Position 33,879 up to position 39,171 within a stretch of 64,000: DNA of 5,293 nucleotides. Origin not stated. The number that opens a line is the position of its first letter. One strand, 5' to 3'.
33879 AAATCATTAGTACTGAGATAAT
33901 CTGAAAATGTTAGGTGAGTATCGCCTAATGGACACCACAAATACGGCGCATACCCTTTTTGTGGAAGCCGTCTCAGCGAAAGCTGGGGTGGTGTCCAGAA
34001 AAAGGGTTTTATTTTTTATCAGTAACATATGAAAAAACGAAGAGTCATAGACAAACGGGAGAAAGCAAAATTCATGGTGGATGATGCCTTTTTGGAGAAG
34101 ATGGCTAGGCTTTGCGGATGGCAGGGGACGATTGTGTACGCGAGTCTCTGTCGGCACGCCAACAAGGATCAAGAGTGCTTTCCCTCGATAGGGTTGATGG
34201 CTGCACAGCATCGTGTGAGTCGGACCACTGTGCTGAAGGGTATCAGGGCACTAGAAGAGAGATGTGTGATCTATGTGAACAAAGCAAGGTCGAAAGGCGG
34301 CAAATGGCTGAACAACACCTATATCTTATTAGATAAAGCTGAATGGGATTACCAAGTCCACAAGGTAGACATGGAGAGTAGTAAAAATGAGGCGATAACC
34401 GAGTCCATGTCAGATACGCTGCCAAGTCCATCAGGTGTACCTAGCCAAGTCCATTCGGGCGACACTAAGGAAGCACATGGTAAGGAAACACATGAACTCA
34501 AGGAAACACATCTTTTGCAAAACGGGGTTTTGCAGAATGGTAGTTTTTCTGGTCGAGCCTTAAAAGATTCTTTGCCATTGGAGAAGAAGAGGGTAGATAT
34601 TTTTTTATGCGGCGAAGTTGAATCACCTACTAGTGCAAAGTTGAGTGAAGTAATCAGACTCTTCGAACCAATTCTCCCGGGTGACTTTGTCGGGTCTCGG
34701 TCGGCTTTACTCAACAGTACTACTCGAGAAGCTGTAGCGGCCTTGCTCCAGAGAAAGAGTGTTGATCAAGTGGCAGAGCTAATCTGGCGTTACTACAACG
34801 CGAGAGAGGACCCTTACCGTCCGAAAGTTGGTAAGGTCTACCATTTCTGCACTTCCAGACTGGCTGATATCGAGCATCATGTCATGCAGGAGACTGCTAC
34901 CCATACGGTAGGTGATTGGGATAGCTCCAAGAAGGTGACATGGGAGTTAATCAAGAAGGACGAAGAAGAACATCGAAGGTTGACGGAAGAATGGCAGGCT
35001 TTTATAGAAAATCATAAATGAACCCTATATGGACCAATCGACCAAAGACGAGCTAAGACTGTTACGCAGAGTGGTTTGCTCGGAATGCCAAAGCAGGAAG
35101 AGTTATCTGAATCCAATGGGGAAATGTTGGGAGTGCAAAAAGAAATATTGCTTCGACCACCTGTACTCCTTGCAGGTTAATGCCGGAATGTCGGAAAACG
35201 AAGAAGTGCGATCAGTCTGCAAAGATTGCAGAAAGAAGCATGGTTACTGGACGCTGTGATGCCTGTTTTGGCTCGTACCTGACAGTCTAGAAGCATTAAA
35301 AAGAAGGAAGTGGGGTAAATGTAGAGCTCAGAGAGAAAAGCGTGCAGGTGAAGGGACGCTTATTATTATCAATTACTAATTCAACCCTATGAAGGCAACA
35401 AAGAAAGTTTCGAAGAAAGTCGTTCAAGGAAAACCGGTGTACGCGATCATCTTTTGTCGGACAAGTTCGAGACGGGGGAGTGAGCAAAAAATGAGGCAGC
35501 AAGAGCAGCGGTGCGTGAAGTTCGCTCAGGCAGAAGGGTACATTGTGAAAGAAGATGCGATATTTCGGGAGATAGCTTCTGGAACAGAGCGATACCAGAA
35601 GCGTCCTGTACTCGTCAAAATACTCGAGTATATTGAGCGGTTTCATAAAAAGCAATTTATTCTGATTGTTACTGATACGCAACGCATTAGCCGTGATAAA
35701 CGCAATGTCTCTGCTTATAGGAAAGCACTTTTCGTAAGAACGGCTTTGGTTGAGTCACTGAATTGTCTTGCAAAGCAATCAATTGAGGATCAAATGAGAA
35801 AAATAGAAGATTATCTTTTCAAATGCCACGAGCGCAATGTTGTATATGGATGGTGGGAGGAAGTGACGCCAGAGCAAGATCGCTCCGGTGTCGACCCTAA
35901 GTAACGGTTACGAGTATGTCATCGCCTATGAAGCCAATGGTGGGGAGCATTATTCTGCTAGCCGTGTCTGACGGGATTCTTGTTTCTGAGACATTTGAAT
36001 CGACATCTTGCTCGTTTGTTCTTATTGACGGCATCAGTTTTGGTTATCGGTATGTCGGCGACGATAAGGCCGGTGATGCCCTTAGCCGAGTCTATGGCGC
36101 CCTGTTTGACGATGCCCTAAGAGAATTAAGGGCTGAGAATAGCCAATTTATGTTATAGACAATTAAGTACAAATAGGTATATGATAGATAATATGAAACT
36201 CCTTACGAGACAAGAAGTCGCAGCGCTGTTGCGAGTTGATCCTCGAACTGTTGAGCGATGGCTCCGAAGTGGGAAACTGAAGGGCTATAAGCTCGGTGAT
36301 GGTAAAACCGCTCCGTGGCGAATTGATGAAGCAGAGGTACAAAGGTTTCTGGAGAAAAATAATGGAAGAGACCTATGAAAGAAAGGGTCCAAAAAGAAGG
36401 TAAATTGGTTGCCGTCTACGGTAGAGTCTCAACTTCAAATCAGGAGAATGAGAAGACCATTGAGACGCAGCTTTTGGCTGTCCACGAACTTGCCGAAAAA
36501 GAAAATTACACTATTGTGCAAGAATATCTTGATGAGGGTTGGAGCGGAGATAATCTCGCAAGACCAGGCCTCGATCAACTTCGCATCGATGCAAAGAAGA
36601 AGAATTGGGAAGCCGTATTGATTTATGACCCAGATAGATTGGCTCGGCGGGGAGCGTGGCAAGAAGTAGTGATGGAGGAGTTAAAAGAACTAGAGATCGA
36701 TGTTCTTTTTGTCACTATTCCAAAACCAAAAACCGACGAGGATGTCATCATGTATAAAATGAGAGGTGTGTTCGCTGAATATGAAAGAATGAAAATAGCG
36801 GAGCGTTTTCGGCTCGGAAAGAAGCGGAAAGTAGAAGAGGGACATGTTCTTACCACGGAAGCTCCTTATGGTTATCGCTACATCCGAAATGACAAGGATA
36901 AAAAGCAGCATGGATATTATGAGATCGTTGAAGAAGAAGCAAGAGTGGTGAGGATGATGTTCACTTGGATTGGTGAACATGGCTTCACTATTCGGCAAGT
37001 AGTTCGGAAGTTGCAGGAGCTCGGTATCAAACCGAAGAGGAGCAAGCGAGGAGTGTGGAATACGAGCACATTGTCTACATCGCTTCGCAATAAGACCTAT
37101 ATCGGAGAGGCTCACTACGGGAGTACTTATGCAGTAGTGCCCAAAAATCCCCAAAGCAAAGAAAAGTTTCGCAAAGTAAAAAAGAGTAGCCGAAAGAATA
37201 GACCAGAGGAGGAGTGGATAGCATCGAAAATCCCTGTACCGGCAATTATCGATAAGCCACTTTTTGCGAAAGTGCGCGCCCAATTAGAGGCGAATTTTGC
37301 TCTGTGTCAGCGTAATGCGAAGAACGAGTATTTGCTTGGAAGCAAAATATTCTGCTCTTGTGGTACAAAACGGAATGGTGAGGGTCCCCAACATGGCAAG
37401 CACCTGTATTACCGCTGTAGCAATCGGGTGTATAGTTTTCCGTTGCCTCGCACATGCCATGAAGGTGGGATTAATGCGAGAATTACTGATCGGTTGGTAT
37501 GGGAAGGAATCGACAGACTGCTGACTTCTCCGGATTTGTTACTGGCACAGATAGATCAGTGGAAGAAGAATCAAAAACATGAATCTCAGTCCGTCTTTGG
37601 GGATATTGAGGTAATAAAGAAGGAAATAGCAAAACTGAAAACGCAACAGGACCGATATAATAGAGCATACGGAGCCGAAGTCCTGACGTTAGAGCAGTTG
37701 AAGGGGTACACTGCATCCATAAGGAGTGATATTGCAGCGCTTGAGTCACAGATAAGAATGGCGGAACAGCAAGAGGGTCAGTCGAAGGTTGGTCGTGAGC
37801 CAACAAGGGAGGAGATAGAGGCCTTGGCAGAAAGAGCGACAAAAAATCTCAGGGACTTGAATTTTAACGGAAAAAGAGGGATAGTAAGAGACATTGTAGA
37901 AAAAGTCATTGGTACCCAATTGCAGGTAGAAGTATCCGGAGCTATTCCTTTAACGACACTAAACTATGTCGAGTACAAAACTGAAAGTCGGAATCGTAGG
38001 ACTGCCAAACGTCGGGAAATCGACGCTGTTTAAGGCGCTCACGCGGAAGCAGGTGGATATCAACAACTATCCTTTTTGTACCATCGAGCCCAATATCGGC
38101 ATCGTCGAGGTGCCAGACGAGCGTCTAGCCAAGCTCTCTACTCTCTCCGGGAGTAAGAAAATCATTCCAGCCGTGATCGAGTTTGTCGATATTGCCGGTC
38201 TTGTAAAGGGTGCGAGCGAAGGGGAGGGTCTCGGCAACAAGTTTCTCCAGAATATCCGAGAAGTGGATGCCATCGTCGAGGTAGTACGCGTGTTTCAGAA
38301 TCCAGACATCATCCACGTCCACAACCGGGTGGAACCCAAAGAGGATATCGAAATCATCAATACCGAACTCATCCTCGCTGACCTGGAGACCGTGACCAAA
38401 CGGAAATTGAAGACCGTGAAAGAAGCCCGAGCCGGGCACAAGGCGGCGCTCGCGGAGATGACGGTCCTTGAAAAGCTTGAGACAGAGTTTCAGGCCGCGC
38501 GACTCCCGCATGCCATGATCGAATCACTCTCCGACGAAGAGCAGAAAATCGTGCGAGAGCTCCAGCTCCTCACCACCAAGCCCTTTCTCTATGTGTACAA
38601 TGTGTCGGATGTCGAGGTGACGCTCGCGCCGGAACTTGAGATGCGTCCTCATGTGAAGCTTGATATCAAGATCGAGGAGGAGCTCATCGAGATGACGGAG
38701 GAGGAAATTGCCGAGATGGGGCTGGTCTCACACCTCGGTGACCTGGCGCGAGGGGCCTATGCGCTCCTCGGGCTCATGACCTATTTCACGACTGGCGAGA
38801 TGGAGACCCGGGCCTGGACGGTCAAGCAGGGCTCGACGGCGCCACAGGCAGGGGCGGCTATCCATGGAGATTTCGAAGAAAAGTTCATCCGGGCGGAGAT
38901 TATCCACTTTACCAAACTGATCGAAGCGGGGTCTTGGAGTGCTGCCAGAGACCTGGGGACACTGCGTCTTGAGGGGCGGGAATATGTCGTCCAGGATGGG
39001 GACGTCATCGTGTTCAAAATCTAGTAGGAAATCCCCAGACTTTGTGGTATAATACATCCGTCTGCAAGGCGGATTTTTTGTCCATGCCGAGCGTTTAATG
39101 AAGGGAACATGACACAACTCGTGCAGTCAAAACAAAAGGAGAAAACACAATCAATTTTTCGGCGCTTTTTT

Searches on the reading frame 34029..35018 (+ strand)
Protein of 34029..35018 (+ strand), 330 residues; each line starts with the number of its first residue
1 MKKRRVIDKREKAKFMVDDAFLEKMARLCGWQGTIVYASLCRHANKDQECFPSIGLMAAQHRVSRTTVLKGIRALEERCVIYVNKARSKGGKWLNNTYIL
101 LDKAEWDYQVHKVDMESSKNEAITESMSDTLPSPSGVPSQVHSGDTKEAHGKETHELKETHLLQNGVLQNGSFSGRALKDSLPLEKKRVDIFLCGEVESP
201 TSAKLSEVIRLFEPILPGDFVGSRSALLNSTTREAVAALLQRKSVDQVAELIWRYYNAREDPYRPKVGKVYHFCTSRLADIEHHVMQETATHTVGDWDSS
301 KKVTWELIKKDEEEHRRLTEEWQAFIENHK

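Call 39: search_protein_families(library=pfam, proteins=[window:34029-35018:+], max_evalue=0.01)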
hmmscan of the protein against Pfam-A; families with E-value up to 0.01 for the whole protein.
window:34029-35018:+ (330 aa): 1 family
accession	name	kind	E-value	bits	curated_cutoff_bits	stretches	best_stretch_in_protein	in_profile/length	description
PF13730.12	HTH_36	-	6.1e-09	36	25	1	35-79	9-53/55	Helix-turn-helix domain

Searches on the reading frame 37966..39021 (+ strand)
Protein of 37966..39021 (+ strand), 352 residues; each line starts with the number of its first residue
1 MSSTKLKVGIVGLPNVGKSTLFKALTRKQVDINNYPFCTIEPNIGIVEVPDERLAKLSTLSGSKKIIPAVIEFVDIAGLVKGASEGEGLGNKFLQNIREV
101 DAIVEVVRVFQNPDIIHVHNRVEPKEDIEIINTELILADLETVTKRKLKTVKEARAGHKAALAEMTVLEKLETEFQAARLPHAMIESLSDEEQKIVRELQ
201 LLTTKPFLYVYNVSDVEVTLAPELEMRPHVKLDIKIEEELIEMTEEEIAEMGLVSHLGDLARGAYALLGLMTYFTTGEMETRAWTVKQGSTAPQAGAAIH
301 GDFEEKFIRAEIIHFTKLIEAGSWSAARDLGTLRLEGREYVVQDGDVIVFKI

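Call 82: search_protein_families(library=pfam, proteins=[window:37966-39021:+], max_evalue=0.001)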
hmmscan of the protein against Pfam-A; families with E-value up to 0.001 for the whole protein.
window:37966-39021:+ (352 aa): 3 families
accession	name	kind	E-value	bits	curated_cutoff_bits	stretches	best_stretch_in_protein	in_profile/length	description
PF06071.19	YchF-GTPase_C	-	7e-33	113.1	27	1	270-352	1-83/84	Protein of unknown function (DUF933)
PF01926.29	MMR_HSR1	-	4.2e-22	78.8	21.9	1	7-116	1-86/113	50S ribosome-binding GTPase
PF02421.24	FeoB_N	-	5.8e-09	36.1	27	1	7-53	2-48/156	Ferrous iron transport protein B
